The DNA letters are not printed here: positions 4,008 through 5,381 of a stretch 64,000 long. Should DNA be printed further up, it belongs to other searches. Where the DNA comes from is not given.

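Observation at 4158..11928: Self-contained Wadjet/MksBEFG-type SMC defence locus with the Toprim (JetD-like) gene placed first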

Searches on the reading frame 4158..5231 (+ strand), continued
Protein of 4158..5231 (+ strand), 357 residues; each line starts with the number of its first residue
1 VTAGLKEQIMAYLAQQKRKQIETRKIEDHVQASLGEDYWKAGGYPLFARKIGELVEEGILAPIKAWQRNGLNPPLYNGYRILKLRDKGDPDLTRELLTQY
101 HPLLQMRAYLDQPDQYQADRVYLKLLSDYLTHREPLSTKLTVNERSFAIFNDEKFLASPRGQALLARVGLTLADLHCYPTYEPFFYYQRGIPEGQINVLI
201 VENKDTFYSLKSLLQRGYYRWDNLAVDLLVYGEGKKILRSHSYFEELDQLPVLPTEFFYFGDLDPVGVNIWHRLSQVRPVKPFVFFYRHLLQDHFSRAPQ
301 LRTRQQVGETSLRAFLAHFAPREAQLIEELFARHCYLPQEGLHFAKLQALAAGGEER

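Call 37: get_annotated_region(hit=H3, flank=9000)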
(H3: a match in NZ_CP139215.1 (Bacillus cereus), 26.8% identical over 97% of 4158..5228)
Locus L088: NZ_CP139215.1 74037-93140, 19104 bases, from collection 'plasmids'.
description: Bacillus cereus strain A01 plasmid unnamed, complete sequence
organism: Bacillus cereus (NCBI taxid 1396)
taxonomy: Bacteria; Bacillota; Bacilli; Bacillales; Bacillaceae; Bacillus; Bacillus cereus
host: -; source: environmental samples,soil; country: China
typing (MOB-suite, as given by PLSDB): non-mobilizable; replicon rep_cluster_125; mating-pair formation MPF_T
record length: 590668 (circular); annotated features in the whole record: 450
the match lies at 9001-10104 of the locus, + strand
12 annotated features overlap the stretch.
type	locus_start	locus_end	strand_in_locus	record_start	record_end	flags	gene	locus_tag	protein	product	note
CDS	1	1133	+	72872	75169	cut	-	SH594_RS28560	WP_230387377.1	UvrD-helicase domain-containing protein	-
CDS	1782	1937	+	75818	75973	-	-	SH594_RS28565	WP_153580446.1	hypothetical protein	-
CDS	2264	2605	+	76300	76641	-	-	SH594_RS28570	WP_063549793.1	hypothetical protein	-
CDS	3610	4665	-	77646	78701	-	-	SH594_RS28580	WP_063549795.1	hypothetical protein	-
CDS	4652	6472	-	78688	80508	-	-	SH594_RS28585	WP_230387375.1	AAA family ATPase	-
CDS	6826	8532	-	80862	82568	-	-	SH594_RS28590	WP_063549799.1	DUF2075 domain-containing protein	-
CDS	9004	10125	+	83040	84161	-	-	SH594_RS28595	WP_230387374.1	Wadjet anti-phage system protein JetD domain-containing protein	-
CDS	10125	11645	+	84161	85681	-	-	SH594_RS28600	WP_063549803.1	hypothetical protein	-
CDS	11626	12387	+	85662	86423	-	-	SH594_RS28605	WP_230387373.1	DUF6063 family protein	-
CDS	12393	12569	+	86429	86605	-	-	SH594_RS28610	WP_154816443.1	hypothetical protein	-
CDS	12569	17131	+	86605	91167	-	-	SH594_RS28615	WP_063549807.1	hypothetical protein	-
CDS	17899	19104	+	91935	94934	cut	-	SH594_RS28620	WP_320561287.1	DEAD/DEAH box helicase family protein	-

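Call 44: find_encoding_contigs(protein=P0002, flank=10000, max_places=3)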
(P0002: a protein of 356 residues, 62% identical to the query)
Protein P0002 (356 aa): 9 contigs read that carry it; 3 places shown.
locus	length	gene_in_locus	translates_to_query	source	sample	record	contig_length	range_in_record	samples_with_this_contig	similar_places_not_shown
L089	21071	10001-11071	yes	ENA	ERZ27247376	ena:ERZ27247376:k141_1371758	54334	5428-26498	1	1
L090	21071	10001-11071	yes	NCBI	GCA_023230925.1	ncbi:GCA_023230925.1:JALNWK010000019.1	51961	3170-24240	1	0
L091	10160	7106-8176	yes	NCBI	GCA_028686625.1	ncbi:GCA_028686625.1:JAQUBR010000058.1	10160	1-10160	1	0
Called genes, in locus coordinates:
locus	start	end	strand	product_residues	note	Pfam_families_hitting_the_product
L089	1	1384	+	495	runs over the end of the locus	PF10125:NADHdeh_related, PF00361:Proton_antipo_M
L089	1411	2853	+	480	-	PF00662:Proton_antipo_N (weak), PF00361:Proton_antipo_M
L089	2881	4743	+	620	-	PF00361:Proton_antipo_M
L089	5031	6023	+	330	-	PF00389:2-Hacid_dh (weak), PF02826:2-Hacid_dh_C, PF03446:NAD_binding_2 (faint)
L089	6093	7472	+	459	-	PF13598:DUF4139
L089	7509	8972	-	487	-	PF04851:ResIII (weak), PF00270:DEAD, PF00271:Helicase_C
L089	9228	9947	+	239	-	PF18306:LDcluster4, PF03641:Lysine_decarbox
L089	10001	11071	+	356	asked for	PF09664:DUF2399 (weak), PF09983:JetD_C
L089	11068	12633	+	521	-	-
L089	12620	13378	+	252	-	PF19539:DUF6063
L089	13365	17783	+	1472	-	-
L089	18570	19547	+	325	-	PF01547:SBP_bac_1, PF13416:SBP_bac_8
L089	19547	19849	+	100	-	-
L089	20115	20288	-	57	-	-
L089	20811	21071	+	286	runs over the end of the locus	PF12833:HTH_18, PF00165:HTH_AraC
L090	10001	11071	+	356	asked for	PF09664:DUF2399 (weak), PF09983:JetD_C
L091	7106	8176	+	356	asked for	PF09664:DUF2399 (weak), PF09983:JetD_C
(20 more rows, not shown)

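Call 49: get_annotated_region(hit=H14, flank=9000)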
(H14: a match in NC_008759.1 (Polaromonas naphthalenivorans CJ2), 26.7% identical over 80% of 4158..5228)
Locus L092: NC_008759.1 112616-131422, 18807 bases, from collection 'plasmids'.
description: Polaromonas naphthalenivorans CJ2 plasmid pPNAP03, complete sequence
organism: Polaromonas naphthalenivorans CJ2 (NCBI taxid 365044)
taxonomy: Bacteria; Pseudomonadota; Betaproteobacteria; Burkholderiales; Comamonadaceae; Polaromonas; Polaromonas naphthalenivorans; Polaromonas naphthalenivorans CJ2
host: -; source: -; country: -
typing (MOB-suite, as given by PLSDB): non-mobilizable; replicon rep_cluster_29
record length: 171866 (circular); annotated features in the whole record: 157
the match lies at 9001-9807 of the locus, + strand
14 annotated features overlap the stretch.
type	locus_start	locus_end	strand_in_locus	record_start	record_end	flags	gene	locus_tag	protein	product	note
CDS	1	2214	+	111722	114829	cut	-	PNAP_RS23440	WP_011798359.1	type I restriction endonuclease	GO:0006304 - DNA modification [Evidence IEA]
CDS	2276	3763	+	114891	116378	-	-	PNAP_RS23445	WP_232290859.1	hypothetical protein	-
CDS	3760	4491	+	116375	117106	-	-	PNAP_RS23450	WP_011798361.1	hypothetical protein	-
CDS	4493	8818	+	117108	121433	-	-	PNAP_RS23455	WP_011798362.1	hypothetical protein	-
CDS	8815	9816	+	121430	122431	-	-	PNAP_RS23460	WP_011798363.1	Wadjet anti-phage system protein JetD domain-containing protein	-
CDS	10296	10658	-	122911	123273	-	-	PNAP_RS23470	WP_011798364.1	hypothetical protein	-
CDS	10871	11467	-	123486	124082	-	-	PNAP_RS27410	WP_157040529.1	hypothetical protein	-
CDS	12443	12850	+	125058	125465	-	-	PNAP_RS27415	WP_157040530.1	hypothetical protein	-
CDS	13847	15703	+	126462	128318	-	-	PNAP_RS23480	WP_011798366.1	site-specific integrase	-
CDS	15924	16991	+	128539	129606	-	-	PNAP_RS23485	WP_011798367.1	ParA family protein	-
CDS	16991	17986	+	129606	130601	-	-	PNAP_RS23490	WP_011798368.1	ParB/RepB/Spo0J family partition protein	-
CDS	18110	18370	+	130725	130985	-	-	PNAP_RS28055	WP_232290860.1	transposase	-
CDS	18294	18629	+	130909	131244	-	-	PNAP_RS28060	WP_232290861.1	IS5 family transposase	-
CDS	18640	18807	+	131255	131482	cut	-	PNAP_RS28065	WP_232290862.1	transposase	-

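Call 50: get_annotated_region(hit=H16, flank=9000)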
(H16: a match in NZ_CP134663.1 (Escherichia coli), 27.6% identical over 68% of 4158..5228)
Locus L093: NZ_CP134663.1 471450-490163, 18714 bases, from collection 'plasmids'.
description: Escherichia coli strain 64A:C plasmid unnamed1, complete sequence
organism: Escherichia coli (NCBI taxid 562)
taxonomy: Bacteria; Pseudomonadota; Gammaproteobacteria; Enterobacterales; Enterobacteriaceae; Escherichia; Escherichia coli
host: -; source: Larus michahellis,bacteria,cloaca; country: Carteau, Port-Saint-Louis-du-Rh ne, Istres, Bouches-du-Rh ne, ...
typing (MOB-suite, as given by PLSDB): non-mobilizable
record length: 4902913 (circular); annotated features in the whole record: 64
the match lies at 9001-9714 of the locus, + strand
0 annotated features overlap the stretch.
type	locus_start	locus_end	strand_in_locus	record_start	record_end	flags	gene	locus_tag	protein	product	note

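Call 51: search_protein_families(library=padloc, proteins=[L092:2276-3763:+, L092:3760-4491:+, L092:4493-8818:+, L092:8815-9816:+], max_evalue=0.001)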
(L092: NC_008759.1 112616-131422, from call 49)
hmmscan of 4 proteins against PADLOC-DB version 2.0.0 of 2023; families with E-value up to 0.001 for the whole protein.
L092:2276-3763:+ (495 aa): 5 families
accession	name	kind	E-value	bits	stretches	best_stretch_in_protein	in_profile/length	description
PDLC00569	JetA3|JetA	-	2.7e-250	829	1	15-490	3-476/477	Unknown function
PDLC00567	JetA3|JetA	-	4.6e-46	155.9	1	25-455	13-443/504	Unknown function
PDLC00560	JetA3|JetA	-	6.2e-08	29.9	1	56-211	41-194/511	Unknown function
PDLC00562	JetA3|JetA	-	1e-05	22.4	1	56-317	36-297/536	Unknown function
PDLC00568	JetA3|JetA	-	0.00026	18.2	1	58-154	33-129/531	Unknown function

L092:3760-4491:+ (243 aa): 2 families
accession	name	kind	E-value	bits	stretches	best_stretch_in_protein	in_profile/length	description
PDLC00577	JetB3|JetB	-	7.1e-05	20.3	1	4-109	4-111/241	Unknown function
PDLC00571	JetB3|JetB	-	0.00043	17.8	1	28-218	25-212/239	Unknown function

L092:4493-8818:+ (1441 aa): 6 families
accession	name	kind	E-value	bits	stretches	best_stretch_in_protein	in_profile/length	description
PDLC00578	JetC3|JetC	-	0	2163.1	1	1-1441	1-1451/1451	DUF3584 domain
PDLC00579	JetC3|JetC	-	2.2e-79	265.8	1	2-1422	3-1422/1453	DUF3584 domain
PDLC00588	JetC3|JetC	-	3.3e-49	165.6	1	37-1413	54-1430/1484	DUF3584 domain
PDLC00589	JetC3|JetC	-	1.1e-37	127.4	1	37-1424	53-1443/1486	DUF3584 domain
PDLC00583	JetC3|JetC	-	1.6e-08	30.9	1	36-113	32-98/1471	DUF3584 domain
PDLC00585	JetC3|JetC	-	2e-08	30.3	1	35-226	31-205/1457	DUF3584 domain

L092:8815-9816:+ (333 aa): 4 families
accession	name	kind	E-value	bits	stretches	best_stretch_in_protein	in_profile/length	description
PDLC00594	JetD3|JetD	-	1.3e-114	381.3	1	3-330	6-336/345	DUF2239; DUF2220 domain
PDLC00592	JetD3|JetD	-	2.2e-23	81.1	1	114-330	112-340/346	DUF2239; DUF2220 domain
PDLC00591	JetD3|JetD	-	5.6e-23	79.8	1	114-329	121-347/350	DUF2239; DUF2220 domain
PDLC00593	JetD3|JetD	-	3.8e-21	73.7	1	130-256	145-270/347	DUF2239; DUF2220 domain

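Call 64: search_protein_families(library=padloc, proteins=[L050:4202-5566:+, L050:5566-6195:+, L050:6158-9373:+, L050:9370-10545:+, L050:1973-2611:+, L083:9082-10701:+, L039:7705-8595:+, L039:4761-5546:+, L050:5-1027:+], max_evalue=0.001)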
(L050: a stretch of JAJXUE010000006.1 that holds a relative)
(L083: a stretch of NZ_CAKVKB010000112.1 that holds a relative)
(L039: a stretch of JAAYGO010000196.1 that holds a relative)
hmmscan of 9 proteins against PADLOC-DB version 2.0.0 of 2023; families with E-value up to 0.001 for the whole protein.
L050:4202-5566:+ (454 aa): 10 families
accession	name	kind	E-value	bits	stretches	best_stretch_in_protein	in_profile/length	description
PDLC00442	JetA1|JetA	-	1.7e-155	516.4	1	1-454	17-467/467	DUF5716 domain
PDLC00449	JetA1|JetA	-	1.4e-66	223.4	1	2-452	16-459/464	DUF5716 domain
PDLC00467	JetA1|JetA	-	5.8e-61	204.8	1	2-452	16-469/474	DUF5716 domain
PDLC00458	JetA1|JetA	-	2.1e-56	189.6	1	2-452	16-467/470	DUF5716 domain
PDLC00451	JetA1|JetA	-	8.6e-29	98.7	1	3-449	17-450/456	DUF5716 domain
PDLC00443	JetA1|JetA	-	1.6e-19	67.9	1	27-425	42-429/466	DUF5716 domain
PDLC00466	JetA1|JetA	-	1.1e-17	62.1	1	3-453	17-458/465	DUF5716 domain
PDLC00448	JetA1|JetA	-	3.9e-12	44.1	1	3-442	18-458/472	DUF5716 domain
PDLC00456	JetA1|JetA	-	5.1e-09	33.3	1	25-243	52-267/482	DUF5716 domain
PDLC00450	JetA1|JetA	-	2.9e-05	21.3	1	2-310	16-335/467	DUF5716 domain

L050:5566-6195:+ (209 aa): 12 families
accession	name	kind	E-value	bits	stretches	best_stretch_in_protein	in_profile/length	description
PDLC00479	JetB1|JetB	-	1.3e-74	248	1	6-205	5-199/202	DUF4194 domain; MukE-like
PDLC00502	JetB1|JetB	-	3.3e-43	145.9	1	12-204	13-211/214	DUF4194 domain; MukE-like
PDLC00500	JetB1|JetB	-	1.4e-38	130.7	1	6-205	6-193/201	DUF4194 domain; MukE-like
PDLC00478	JetB1|JetB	-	7.2e-26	89.1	1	12-205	14-208/214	DUF4194 domain; MukE-like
PDLC00469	JetB1|JetB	-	1.1e-20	71.9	1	12-197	16-207/217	DUF4194 domain; MukE-like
PDLC00489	JetB1|JetB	-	3.9e-20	70.3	1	5-181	8-185/235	DUF4194 domain; MukE-like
PDLC00498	JetB1|JetB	-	9.8e-15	52.8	1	10-187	15-192/211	DUF4194 domain; MukE-like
PDLC00484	JetB1|JetB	-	4e-14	50.9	1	8-198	6-194/256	DUF4194 domain; MukE-like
PDLC00483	JetB1|JetB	-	4.3e-14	50.7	1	12-191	10-197/214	DUF4194 domain; MukE-like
PDLC00475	JetB1|JetB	-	4.6e-12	43.8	1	13-175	24-191/210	DUF4194 domain; MukE-like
PDLC00486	JetB1|JetB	-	7.6e-11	40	1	7-187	16-192/218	DUF4194 domain; MukE-like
PDLC00481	JetB1|JetB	-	0.00048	17.7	1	82-186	101-199/217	DUF4194 domain; MukE-like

L050:6158-9373:+ (1071 aa): 26 families (the best 25 are shown)
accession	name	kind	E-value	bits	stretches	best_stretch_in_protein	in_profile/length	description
PDLC00519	JetC1|JetC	-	0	1079.7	1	6-1070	1-1086/1097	DUF3584 domain; MukB-like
PDLC00508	JetC1|JetC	-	1e-156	522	1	6-1063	1-1092/1106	DUF3584 domain; MukB-like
PDLC00505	JetC1|JetC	-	4.7e-122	407.1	1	6-1056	6-1090/1118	DUF3584 domain; MukB-like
PDLC00516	JetC1|JetC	-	2.5e-105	351.7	1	8-1064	3-1087/1098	DUF3584 domain; MukB-like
PDLC00503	JetC1|JetC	-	1.9e-96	322.3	1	6-1063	1-1108/1146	DUF3584 domain; MukB-like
PDLC00504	JetC1|JetC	-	2.3e-89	298.8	1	6-1069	1-1114/1144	DUF3584 domain; MukB-like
PDLC00513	JetC1|JetC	-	5.7e-87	290.9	2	183-1063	201-1096/1140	DUF3584 domain; MukB-like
PDLC00510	JetC1|JetC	-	2.6e-82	275.2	1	14-1062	3-1064/1093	DUF3584 domain; MukB-like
PDLC00507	JetC1|JetC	-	9.2e-70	234.2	3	821-1043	909-1141/1215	DUF3584 domain; MukB-like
PDLC00506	JetC1|JetC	-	2.6e-67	225.8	2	6-586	1-605/1149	DUF3584 domain; MukB-like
PDLC00515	JetC1|JetC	-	1.6e-57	193.3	2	248-1043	329-1146/1212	DUF3584 domain; MukB-like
PDLC00512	JetC1|JetC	-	5e-42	142.1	1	9-1064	20-1103/1123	DUF3584 domain; MukB-like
PDLC00518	JetC1|JetC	-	2e-38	129.9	1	8-1056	17-1083/1112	DUF3584 domain; MukB-like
PDLC00517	JetC1|JetC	-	3.7e-12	43.4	2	666-1060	693-1101/1119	DUF3584 domain; MukB-like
PDLC00553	JetC2|JetC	-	8.2e-12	41.8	1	939-1029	1209-1301/1361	DUF3584 domain; MukB-like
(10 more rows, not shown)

L050:9370-10545:+ (391 aa): 16 families
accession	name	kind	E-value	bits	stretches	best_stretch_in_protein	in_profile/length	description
PDLC00533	JetD1|JetD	-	2.5e-119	396.9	1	3-389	2-406/409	DUF2220; DUF3322; DUF2399 domain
PDLC00526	JetD1|JetD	-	1.4e-117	391.3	1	3-390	3-400/407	DUF2220; DUF3322; DUF2399 domain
PDLC00524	JetD1|JetD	-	2.4e-35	120.4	1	56-388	45-385/387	DUF2220; DUF3322; DUF2399 domain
PDLC00529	JetD1|JetD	-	3.8e-35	119.7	1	5-389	4-389/394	DUF2220; DUF3322; DUF2399 domain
PDLC00521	JetD1|JetD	-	8.9e-35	118.6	1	8-388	10-383/395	DUF2220; DUF3322; DUF2399 domain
PDLC00528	JetD1|JetD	-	2.9e-28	97.1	1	149-386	145-398/418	DUF2220; DUF3322; DUF2399 domain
PDLC00525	JetD1|JetD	-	4.3e-21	73.3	1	7-386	5-408/412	DUF2220; DUF3322; DUF2399 domain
PDLC00522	JetD1|JetD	-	1.2e-14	52.2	1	249-389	234-368/382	DUF2220; DUF3322; DUF2399 domain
PDLC00530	JetD1|JetD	-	2.1e-14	51.7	1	97-390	85-376/391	DUF2220; DUF3322; DUF2399 domain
PDLC00555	JetD2|JetD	-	1.2e-11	42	1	287-386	355-451/472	DUF2220; DUF3322; DUF2399 domain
PDLC00556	JetD2|JetD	-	1.7e-09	35.3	1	249-388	277-416/430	DUF2220; DUF3322; DUF2399 domain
PDLC00520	JetD1|JetD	-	3.8e-08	30.7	1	295-358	271-333/398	DUF2220; DUF3322; DUF2399 domain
PDLC00591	JetD3|JetD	-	1.7e-05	22.3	1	280-388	226-341/350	DUF2239; DUF2220 domain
PDLC00592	JetD3|JetD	-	3.6e-05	21.2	1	298-389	234-334/346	DUF2239; DUF2220 domain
PDLC00523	JetD1|JetD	-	6.8e-05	20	1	255-388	252-381/398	DUF2220; DUF3322; DUF2399 domain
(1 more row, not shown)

L050:1973-2611:+ (212 aa): 0 families

L083:9082-10701:+ (539 aa): 6 families
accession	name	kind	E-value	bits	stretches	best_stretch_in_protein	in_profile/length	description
PDLC00561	JetA3|JetA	-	4.1e-217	720.1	1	1-535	1-537/539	Unknown function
PDLC00562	JetA3|JetA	-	4.1e-54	182.2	1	3-513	6-514/536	Unknown function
PDLC00558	JetA3|JetA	-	6.3e-42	141.9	1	11-499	10-486/511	Unknown function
PDLC00568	JetA3|JetA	-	7.2e-29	99.2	1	45-500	41-498/531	Unknown function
PDLC00566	JetA3|JetA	-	1.4e-19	68.4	1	48-505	49-494/503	Unknown function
PDLC00560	JetA3|JetA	-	4.3e-10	37.1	1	9-428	15-423/511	Unknown function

L039:7705-8595:+ (296 aa): 3 families
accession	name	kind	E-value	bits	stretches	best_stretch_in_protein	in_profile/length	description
PDLC04132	HNH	-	5.1e-17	59.9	1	167-288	157-275/286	-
PDLC03546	HNH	-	6.7e-09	33.2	1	166-285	161-277/282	Type II restriction enzyme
PDLC03662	mREase_IV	-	8.4e-08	29.2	1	5-153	96-246/560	Type IV methyl-directed restriction enzyme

L039:4761-5546:+ (261 aa): 2 families
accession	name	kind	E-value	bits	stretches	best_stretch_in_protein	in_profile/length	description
PDLC04539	PDC-M24B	-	3e-18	64.3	1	18-149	14-144/255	-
PDLC04540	PDC-M24B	-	9.2e-15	52.9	1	32-152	24-144/256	-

L050:5-1027:+ (340 aa): 9 families
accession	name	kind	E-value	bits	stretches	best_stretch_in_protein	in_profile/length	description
PDLC00591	JetD3|JetD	-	1.9e-76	255.7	1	36-337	70-348/350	DUF2239; DUF2220 domain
PDLC00592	JetD3|JetD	-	1.9e-70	235.9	2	116-335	123-338/346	DUF2239; DUF2220 domain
PDLC00594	JetD3|JetD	-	1.7e-31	107.9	1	81-336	96-335/345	DUF2239; DUF2220 domain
PDLC00593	JetD3|JetD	-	1e-11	42.6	1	124-330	148-340/347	DUF2239; DUF2220 domain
PDLC00533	JetD1|JetD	-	7.1e-08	29.9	1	179-330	269-405/409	DUF2220; DUF3322; DUF2399 domain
PDLC00527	JetD1|JetD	-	1e-05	22.8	1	235-267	291-321/387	DUF2220; DUF3322; DUF2399 domain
PDLC00556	JetD2|JetD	-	4.1e-05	20.9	1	240-329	335-415/430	DUF2220; DUF3322; DUF2399 domain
PDLC00522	JetD1|JetD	-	5e-05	20.5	1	179-266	246-313/382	DUF2220; DUF3322; DUF2399 domain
PDLC00520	JetD1|JetD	-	0.00011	19.4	1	175-261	234-303/398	DUF2220; DUF3322; DUF2399 domain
